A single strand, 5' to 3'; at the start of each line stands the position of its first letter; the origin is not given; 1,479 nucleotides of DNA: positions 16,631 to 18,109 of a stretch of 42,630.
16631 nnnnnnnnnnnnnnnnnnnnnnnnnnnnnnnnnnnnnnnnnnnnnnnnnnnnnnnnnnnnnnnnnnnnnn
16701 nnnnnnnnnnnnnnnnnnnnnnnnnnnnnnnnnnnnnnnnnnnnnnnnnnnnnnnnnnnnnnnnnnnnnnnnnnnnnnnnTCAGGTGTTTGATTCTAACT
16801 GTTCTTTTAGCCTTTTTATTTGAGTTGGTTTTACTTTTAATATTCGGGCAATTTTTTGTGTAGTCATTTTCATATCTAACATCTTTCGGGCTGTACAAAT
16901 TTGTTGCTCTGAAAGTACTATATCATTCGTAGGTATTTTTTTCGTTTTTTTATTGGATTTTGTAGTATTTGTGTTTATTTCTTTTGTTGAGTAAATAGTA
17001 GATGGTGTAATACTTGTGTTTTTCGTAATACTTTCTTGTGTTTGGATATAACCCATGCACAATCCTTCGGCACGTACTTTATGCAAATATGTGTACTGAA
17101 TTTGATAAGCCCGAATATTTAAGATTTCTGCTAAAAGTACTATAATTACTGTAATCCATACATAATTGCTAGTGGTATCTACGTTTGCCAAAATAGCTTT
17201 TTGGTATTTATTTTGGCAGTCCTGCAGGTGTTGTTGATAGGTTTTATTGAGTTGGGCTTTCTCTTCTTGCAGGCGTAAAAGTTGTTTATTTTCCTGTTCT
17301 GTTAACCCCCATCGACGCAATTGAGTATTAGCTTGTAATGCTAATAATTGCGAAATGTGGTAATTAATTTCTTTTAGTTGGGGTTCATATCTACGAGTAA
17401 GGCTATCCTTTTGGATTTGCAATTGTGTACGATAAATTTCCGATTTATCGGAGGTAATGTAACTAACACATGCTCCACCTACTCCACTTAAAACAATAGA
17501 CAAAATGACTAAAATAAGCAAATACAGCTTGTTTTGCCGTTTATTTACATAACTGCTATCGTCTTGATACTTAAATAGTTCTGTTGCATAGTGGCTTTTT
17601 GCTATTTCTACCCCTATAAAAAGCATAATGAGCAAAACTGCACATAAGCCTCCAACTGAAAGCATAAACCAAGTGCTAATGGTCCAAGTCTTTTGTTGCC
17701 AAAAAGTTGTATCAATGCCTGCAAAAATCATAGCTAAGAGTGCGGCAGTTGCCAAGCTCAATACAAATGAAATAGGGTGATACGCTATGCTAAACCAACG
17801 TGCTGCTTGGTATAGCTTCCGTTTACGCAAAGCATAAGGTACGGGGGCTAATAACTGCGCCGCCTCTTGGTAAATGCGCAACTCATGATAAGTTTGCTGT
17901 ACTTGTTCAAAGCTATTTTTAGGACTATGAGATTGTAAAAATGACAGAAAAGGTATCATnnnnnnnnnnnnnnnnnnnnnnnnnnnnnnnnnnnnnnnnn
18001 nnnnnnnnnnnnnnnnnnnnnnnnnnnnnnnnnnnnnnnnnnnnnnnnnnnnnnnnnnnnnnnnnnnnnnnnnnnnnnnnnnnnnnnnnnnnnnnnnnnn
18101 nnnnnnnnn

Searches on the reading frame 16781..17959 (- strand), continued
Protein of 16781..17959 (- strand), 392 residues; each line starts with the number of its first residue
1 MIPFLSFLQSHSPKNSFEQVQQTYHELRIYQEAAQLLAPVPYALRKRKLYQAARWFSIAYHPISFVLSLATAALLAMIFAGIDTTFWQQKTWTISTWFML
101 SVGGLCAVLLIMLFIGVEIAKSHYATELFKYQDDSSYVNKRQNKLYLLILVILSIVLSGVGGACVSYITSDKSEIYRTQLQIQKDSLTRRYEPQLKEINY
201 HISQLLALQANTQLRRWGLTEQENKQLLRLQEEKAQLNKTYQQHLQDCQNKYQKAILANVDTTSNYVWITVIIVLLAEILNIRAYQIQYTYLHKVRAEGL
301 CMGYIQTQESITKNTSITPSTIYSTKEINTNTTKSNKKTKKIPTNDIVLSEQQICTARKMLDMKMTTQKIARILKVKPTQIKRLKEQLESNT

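Call 95: search_protein_families(library=phrogs, proteins=[L038:13027-14292:-, L038:14305-14805:-, L038:14814-15629:-, L038:16314-17012:-, L038:17021-18019:-, L038:12585-13046:-, L037:17825-19984:-, L037:17073-17822:-, L037:1-1263:+, L038:4545-6305:-], max_evalue=0.001)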
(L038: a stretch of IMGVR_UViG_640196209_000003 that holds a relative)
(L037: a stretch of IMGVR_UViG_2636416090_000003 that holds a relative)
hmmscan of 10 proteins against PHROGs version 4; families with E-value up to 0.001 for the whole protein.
L038:13027-14292:- (421 aa): 0 families

L038:14305-14805:- (166 aa): 0 families

L038:14814-15629:- (271 aa): 3 families
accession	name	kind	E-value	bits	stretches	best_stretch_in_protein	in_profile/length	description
phrog_38413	-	unknown function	4.8e-48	165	1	1-260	1-273/284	-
phrog_6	-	tail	0.00019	21.2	1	132-232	290-378/548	baseplate wedge subunit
phrog_1608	-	tail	0.00051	20.5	1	138-232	71-171/192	tail protein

L038:16314-17012:- (232 aa): 1 family
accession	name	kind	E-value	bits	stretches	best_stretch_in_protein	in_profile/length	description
phrog_27270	-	unknown function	2.6e-08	34.9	1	130-230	85-183/183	-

L038:17021-18019:- (332 aa): 3 families
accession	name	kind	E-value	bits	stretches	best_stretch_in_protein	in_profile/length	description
phrog_4930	-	tail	1.9e-67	228.7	1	22-330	13-313/319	baseplate hub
phrog_196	-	tail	3.3e-12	46.7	1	50-176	141-275/536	baseplate hub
phrog_34501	-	tail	0.00015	22.4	1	22-165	18-162/251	tail protein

L038:12585-13046:- (153 aa): 0 families

L037:17825-19984:- (719 aa): 5 families
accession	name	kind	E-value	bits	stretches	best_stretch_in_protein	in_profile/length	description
phrog_2713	-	unknown function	9.2e-18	65.5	2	5-114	174-261/520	-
phrog_16674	-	other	2.4e-11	43.1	1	3-122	388-496/1364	DNA methyltransferase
phrog_3820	-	other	1.6e-05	25.1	0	13-71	38-87/255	DNA methyltransferase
phrog_5172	-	unknown function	9.9e-05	22.2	0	16-69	13-61/377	-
phrog_13671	-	other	0.00042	19.9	0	19-116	338-428/666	DNA methyltransferase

L037:17073-17822:- (249 aa): 0 families

L037:1-1263:+ (420 aa): 4 families
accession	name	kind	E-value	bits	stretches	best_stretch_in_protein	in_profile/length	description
phrog_1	-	integration and excision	4.4e-41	142.8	1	101-418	157-451/611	integrase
phrog_216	-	integration and excision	4.6e-26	92.6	1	204-415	20-237/301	integrase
phrog_7685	-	integration and excision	6.2e-07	30.2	1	307-418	128-239/240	integrase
phrog_7269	-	integration and excision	5.6e-06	27.2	1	357-414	24-81/89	integrase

L038:4545-6305:- (586 aa): 0 families

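Call 100: search_dna_similar(query=P0138, collection=plasmids, mode=protein, max_evalue=0.001, max_rows=15)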
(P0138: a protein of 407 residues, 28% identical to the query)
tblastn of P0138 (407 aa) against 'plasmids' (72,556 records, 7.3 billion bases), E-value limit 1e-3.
Records with a match: 1; places in all: 1; records where one place covers at least 80% of the query: 1.
Best place of each record, by identity: <60% 1.
By first word of the organism name: Bernardetia 1.
By predicted mobility (MOB-suite, as given by PLSDB): non-mobilizable 1.
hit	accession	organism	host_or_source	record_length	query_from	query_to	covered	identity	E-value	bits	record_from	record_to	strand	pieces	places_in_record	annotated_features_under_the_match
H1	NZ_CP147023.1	Bernardetia sp. ABR2-2B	grean alga,grean algae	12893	13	397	95%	24.5%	6e-8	62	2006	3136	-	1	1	hypothetical protein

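Call 101: search_dna_similar(query=P0131, collection=phages, mode=protein, max_evalue=0.001, max_rows=15)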
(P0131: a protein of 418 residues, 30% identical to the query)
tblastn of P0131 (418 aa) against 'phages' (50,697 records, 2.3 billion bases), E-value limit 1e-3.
No match.

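Call 104: search_protein_families(library=pfam, proteins=[L010:9928-10752:+, L038:9986-11803:+, L037:9098-11428:+], max_evalue=0.001)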
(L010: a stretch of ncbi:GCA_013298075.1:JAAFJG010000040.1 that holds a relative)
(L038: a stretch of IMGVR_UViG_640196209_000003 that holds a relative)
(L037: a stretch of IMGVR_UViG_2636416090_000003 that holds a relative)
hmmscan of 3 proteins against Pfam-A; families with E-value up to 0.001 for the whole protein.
L010:9928-10752:+ (274 aa): 0 families

L038:9986-11803:+ (605 aa): 0 families

L037:9098-11428:+ (776 aa): 0 families

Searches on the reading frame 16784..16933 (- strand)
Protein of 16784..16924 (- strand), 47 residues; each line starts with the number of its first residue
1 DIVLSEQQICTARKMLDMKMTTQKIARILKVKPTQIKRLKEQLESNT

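Call 84: search_solved_structures(query=window:16784-16924:-, max_evalue=10)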
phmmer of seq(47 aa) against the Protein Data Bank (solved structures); distinct sequences matched with E-value up to 10: 2.
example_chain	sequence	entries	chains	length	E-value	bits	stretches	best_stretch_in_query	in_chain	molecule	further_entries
8vd6_A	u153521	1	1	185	4.2e-05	26.6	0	12-39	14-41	CAP REPEAT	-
8eov_A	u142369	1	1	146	1.6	12.7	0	23-44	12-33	C2HR1_4r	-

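Call 86: search_solved_structures(query=A8, max_evalue=1)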
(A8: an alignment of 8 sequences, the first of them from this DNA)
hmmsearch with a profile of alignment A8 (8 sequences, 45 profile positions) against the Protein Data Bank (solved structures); distinct sequences matched with E-value up to 1: 31.
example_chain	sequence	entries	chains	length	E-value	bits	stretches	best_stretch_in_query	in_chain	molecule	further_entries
8vd6_A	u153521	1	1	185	7.8e-13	51.4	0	13-38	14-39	CAP REPEAT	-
2x48_A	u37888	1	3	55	1.1e-06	31.7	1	15-42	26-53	CAG38821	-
2lvs_A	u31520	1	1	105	0.0036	20.5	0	13-45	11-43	Putative uncharacterized protein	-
7bqb_A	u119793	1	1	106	0.0042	20.3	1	22-45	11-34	NF6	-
4j2n_A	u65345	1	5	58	0.022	18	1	22-40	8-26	Gp37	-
4i0b_A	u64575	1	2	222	0.025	17.8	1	19-44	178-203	Catabolite gene activator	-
1o3q_A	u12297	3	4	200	0.033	17.4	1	19-44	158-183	CATABOLITE GENE ACTIVATOR PROTEIN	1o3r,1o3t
1cgp_A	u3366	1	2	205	0.034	17.4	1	19-44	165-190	PROTEIN (CATABOLITE GENE ACTIVATOR PROTEIN (CAP))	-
1i6x_A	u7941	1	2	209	0.036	17.3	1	19-44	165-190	CATABOLITE GENE ACTIVATOR PROTEIN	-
1i5z_A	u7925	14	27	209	0.036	17.3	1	19-44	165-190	CATABOLITE GENE ACTIVATOR PROTEIN | CATABOLITE GENE ACTIVATOR PROTEIN (CAP) | PROTEIN (CATABOLITE GENE ACTIVATOR PROTEIN (CAP))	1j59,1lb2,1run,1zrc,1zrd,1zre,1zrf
1g6n_A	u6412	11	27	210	0.036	17.3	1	19-44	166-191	CATABOLITE GENE ACTIVATOR PROTEIN | PROTEIN (CATABOLITE GENE ACTIVATOR PROTEIN) | Catabolite gene activator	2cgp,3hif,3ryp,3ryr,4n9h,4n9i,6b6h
3fwe_A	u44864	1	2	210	0.036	17.3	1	19-44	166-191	Catabolite gene activator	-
3qop_A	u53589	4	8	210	0.036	17.3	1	19-44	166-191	Catabolite gene activator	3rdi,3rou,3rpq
3kcc_A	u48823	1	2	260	0.037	17.3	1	19-44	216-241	Catabolite gene activator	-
4bh9_A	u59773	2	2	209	0.038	17.2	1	19-44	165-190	cAMP-activated global transcriptional regulator CRP | CAMP RECEPTOR PROTEIN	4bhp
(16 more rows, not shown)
